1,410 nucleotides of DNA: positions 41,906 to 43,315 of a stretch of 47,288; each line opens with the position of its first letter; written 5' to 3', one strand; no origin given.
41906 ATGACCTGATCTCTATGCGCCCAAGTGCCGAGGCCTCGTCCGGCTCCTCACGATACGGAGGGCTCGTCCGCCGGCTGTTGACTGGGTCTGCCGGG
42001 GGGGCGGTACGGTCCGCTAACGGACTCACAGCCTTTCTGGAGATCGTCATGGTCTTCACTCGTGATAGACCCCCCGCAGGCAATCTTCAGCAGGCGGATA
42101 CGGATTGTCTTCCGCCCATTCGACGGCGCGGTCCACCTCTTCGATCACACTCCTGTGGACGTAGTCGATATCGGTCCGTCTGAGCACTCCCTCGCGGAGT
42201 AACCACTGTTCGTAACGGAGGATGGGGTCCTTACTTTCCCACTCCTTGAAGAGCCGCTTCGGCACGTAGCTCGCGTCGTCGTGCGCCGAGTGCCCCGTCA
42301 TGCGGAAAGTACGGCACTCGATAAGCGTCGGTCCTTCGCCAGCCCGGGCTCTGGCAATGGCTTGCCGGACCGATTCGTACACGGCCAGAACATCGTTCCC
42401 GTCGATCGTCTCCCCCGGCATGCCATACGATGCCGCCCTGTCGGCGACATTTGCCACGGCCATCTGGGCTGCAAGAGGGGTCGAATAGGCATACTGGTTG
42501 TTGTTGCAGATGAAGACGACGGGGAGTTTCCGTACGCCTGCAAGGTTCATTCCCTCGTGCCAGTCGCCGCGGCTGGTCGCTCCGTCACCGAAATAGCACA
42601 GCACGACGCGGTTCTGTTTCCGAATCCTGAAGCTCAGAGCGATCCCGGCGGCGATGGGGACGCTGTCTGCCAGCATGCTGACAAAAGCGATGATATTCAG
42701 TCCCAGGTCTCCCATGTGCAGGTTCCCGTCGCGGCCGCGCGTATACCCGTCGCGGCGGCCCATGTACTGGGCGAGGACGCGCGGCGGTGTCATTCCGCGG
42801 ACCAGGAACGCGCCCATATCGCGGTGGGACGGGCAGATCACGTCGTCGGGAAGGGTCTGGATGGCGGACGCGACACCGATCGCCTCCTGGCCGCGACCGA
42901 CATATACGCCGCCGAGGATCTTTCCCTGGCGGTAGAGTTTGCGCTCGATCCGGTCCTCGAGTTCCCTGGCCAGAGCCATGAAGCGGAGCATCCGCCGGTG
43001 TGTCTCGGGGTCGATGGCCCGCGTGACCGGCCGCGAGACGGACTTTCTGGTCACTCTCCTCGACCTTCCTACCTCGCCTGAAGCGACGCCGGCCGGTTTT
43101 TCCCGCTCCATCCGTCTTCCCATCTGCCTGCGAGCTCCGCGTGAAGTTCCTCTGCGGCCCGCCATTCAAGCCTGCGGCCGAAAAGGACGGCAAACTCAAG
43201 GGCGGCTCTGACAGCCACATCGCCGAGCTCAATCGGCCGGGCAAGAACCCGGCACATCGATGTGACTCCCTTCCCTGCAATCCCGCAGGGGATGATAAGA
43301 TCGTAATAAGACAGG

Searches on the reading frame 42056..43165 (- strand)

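Call 56: search_protein_families(library=pfam, proteins=[window:42056-43165:-], max_evalue=0.0001)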
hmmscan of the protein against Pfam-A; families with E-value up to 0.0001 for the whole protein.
window:42056-43165:- (369 aa): 4 families
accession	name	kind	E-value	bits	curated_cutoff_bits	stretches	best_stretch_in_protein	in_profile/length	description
PF00676.26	E1_dh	-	6.6e-76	255.6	22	1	63-359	3-299/300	Dehydrogenase E1 component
PF02775.26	TPP_enzyme_C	-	1.2e-07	32.1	21.9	1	165-284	30-151/151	Thiamine pyrophosphate enzyme, C-terminal TPP binding domain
PF13292.11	DXP_synthase_N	-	5.1e-07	29.7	21.2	1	167-235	115-183/274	1-deoxy-D-xylulose-5-phosphate synthase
PF00456.26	Transketolase_N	-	7e-05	22.4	22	1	185-291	144-248/334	Transketolase, thiamine diphosphate binding domain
